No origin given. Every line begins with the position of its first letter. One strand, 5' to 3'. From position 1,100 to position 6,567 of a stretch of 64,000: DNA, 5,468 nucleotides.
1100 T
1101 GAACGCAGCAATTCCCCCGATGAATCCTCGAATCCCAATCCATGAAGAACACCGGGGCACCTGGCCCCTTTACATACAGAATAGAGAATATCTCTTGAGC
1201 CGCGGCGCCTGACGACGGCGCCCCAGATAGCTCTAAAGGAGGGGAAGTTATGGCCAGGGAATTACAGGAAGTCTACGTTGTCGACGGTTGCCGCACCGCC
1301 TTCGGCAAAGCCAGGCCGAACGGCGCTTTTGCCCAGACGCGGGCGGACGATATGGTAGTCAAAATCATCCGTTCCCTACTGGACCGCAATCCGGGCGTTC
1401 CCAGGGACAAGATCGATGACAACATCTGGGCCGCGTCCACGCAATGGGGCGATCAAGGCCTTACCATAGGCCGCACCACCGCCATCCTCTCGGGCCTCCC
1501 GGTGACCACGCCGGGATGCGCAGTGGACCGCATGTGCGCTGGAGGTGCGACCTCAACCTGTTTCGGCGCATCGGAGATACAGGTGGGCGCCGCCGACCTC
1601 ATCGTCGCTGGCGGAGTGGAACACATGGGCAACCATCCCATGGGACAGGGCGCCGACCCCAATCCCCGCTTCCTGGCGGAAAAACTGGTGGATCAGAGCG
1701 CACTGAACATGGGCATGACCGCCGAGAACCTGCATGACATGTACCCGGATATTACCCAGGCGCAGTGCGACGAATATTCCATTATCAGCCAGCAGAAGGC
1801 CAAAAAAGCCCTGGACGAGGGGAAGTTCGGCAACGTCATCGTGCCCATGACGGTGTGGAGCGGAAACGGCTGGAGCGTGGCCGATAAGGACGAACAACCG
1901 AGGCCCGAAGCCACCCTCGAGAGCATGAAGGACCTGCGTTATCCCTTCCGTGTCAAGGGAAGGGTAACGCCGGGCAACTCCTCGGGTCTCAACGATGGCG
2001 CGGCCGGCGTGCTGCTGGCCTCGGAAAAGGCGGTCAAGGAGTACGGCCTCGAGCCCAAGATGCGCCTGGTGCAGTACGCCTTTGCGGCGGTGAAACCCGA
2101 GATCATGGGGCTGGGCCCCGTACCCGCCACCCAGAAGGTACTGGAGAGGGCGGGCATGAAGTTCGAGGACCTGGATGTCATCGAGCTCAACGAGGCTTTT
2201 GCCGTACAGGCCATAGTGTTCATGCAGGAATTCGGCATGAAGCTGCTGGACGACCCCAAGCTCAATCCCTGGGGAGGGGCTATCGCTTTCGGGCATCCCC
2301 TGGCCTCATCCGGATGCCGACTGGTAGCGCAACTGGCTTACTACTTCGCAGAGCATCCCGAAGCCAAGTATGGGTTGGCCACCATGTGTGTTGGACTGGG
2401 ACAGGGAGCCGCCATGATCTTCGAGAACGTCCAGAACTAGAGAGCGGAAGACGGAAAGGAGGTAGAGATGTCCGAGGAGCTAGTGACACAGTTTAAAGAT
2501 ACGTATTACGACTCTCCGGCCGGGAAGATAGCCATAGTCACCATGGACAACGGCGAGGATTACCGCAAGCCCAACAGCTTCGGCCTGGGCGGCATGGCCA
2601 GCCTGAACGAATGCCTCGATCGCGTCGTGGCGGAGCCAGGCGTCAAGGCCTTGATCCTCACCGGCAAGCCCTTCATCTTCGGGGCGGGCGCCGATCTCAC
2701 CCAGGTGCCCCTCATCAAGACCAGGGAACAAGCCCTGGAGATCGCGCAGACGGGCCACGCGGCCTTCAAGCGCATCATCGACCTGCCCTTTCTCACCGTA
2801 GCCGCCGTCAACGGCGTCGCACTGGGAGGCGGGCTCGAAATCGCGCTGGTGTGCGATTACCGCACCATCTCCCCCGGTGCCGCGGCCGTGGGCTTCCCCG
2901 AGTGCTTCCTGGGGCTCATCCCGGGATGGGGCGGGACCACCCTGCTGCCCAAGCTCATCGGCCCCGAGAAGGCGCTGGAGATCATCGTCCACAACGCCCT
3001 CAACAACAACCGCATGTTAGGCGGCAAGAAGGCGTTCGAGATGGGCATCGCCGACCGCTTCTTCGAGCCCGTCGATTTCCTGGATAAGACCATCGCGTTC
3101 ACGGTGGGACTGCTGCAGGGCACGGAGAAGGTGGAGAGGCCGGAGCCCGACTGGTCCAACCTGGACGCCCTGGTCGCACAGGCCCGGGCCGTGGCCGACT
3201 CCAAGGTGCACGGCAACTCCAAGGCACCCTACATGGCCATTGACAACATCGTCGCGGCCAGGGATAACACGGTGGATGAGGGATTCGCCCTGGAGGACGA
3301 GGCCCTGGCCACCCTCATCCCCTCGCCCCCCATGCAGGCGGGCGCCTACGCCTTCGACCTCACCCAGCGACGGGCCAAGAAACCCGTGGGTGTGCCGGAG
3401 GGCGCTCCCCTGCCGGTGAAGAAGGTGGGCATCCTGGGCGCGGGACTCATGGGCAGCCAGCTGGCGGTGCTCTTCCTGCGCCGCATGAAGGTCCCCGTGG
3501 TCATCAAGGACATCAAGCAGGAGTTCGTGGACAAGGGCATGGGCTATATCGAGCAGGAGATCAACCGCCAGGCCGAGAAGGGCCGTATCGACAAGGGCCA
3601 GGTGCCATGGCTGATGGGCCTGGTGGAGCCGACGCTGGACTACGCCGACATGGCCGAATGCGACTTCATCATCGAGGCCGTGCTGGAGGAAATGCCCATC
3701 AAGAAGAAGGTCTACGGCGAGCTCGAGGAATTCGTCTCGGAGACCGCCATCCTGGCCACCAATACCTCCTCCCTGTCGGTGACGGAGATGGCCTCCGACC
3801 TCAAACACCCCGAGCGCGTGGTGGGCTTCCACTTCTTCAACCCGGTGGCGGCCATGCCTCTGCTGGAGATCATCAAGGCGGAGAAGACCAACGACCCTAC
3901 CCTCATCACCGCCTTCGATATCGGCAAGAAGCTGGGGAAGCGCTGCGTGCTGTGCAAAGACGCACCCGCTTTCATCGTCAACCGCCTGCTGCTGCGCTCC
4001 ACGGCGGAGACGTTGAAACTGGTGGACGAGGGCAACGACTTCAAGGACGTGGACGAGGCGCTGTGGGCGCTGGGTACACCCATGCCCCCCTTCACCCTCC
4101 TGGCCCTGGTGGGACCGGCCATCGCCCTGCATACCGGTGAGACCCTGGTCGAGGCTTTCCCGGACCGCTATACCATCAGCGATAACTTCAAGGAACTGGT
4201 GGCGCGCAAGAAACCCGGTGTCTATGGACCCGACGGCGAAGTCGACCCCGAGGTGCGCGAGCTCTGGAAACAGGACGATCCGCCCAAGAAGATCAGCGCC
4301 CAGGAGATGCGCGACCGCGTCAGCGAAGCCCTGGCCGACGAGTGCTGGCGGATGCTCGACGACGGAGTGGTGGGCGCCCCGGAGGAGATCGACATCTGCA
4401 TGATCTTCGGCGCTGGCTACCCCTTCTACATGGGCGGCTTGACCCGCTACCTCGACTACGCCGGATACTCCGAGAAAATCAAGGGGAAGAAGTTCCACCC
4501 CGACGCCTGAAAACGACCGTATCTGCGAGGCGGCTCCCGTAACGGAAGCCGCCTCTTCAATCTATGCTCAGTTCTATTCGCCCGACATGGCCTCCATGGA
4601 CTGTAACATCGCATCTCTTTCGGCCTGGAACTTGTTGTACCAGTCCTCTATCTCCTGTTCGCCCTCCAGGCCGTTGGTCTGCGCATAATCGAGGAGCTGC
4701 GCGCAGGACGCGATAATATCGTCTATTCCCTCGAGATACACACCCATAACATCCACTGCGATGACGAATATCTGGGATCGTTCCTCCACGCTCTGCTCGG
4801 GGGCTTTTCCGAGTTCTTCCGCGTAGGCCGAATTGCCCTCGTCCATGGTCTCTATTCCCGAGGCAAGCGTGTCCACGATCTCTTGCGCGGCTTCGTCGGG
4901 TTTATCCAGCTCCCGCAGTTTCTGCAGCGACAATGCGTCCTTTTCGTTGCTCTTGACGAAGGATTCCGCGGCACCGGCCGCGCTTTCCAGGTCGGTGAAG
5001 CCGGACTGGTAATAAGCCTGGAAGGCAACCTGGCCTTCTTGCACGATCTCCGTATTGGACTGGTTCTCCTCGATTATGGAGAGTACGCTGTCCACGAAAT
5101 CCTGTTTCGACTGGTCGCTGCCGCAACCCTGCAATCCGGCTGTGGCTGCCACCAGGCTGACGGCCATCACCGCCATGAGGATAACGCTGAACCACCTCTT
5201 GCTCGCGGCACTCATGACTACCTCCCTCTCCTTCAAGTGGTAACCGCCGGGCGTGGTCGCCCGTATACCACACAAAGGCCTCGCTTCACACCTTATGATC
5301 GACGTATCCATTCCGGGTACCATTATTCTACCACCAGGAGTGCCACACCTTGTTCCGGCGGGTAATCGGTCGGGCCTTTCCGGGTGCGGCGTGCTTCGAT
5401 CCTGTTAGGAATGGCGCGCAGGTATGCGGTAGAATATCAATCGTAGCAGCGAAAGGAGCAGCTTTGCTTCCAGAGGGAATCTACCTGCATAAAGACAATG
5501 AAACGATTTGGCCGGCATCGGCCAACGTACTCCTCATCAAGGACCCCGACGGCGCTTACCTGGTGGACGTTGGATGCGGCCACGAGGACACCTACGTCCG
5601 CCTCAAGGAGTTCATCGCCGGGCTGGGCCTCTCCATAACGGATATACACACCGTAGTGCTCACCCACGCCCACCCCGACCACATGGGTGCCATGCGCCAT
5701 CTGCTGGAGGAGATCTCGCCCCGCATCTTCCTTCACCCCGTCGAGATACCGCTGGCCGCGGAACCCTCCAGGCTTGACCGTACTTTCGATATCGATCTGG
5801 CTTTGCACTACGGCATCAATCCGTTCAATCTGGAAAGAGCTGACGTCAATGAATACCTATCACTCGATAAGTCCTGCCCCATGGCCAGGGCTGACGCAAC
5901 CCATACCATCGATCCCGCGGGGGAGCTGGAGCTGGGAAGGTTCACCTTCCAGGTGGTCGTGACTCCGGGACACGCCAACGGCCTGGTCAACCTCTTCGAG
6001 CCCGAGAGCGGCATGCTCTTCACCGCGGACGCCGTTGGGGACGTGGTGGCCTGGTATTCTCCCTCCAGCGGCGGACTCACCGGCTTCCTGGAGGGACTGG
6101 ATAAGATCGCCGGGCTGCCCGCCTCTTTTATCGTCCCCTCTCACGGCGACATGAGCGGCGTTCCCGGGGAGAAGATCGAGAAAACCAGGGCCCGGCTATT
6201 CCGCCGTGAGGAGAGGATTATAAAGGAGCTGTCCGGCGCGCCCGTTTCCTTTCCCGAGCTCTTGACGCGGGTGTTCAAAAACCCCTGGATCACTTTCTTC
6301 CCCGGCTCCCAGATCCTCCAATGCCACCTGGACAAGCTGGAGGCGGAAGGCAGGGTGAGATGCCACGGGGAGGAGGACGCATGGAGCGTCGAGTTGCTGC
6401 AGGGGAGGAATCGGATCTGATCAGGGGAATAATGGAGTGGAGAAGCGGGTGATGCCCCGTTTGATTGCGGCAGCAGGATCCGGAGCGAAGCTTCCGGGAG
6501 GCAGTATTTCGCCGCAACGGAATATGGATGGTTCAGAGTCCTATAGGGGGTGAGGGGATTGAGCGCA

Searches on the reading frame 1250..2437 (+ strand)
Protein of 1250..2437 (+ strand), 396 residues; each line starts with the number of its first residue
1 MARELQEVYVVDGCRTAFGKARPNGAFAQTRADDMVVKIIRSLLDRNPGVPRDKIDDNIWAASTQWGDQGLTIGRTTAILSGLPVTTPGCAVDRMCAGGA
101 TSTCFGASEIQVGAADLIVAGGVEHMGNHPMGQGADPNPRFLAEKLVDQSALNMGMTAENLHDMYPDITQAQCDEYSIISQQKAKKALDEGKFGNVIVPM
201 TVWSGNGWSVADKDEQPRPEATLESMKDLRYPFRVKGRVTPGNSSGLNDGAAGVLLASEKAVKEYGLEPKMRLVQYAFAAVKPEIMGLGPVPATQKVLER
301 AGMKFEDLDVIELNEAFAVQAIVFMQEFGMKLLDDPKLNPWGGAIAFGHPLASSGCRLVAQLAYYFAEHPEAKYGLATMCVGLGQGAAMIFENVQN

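Call 40: search_protein_families(library=pfam, alignment_id=A2, max_evalue=0.0001)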
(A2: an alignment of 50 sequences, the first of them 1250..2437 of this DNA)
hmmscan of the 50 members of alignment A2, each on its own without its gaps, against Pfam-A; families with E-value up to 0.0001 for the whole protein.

A. member 1, window:1250-2437:+ (396 aa): 2 families
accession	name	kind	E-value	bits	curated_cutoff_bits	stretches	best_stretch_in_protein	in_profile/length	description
PF00108.29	Thiolase_N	-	3.4e-57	194.2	26.4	1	8-259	1-259/260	Thiolase, N-terminal domain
PF02803.24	Thiolase_C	-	1.6e-39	134.8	27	1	268-392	2-122/123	Thiolase, C-terminal domain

B. families by the number of members that match (of 50 scanned): 73 families (the first 25 are shown)
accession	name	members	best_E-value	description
PF00753.33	Lactamase_B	2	8.4e-25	Metallo-beta-lactamase superfamily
PF03435.24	Sacchrp_dh_NADP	2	1.2e-17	Saccharopine dehydrogenase NADP binding domain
PF10967.13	DUF2769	2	5.7e-16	Protein of unknown function (DUF2769)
PF00440.29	TetR_N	2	7.8e-16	Bacterial regulatory proteins, tetR family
PF01833.30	TIG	2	2.5e-11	IPT/TIG domain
PF16653.10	Sacchrp_dh_C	2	2.9e-09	Saccharopine dehydrogenase C-terminal domain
PF07859.19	Abhydrolase_3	2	2.7e-08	alpha/beta hydrolase fold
PF19583.5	ODP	2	1.6e-07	ODP family beta lactamase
PF14934.11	TMEM254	2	5.6e-06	Transmembrane protein 254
PF00135.34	COesterase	1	2e-120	Carboxylesterase family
PF00676.26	E1_dh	1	6.3e-88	Dehydrogenase E1 component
PF02737.24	3HCDH_N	1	1.8e-58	3-hydroxyacyl-CoA dehydrogenase, NAD binding domain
PF00108.29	Thiolase_N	1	3.4e-57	Thiolase, N-terminal domain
PF14742.11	GDE_N_bis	1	1.6e-50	N-terminal domain of (some) glycogen debranching enzymes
PF01790.23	LGT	1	4.7e-50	Prolipoprotein diacylglyceryl transferase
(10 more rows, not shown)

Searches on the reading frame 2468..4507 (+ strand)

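Call 78: search_protein_families(library=pfam, proteins=[window:2468-4507:+], max_evalue=0.001)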
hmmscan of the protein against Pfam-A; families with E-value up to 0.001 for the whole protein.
window:2468-4507:+ (680 aa): 4 families
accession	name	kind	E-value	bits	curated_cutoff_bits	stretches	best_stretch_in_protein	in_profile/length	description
PF02737.24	3HCDH_N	-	1.8e-58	197.9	22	1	319-498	1-179/180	3-hydroxyacyl-CoA dehydrogenase, NAD binding domain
PF00378.25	ECH_1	-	2.3e-29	102.9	27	1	21-216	6-191/251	Enoyl-CoA hydratase/isomerase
PF00725.27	3HCDH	-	2.4e-17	63.7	22.1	1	502-585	2-88/97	3-hydroxyacyl-CoA dehydrogenase, C-terminal domain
PF16113.10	ECH_2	-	2.8e-14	53.8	27.2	1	36-201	13-174/335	Enoyl-CoA hydratase/isomerase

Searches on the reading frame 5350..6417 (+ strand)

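Call 78: search_protein_families(library=pfam, proteins=[window:5350-6417:+], max_evalue=0.001)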
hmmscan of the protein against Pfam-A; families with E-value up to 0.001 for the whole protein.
window:5350-6417:+ (356 aa): 4 families
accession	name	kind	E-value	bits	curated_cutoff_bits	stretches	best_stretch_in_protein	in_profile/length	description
PF00753.33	Lactamase_B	-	8.4e-25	88.3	22.7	1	56-265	4-196/196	Metallo-beta-lactamase superfamily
PF19583.5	ODP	-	1.6e-07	31.8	27.2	0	58-122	3-64/194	ODP family beta lactamase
PF12706.13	Lactamase_B_2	-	0.00011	22.3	27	0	95-130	27-55/200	Beta-lactamase superfamily domain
PF17778.7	BLACT_WH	-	0.00069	20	22.8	0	322-345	24-46/46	Beta-lactamase associated winged helix domain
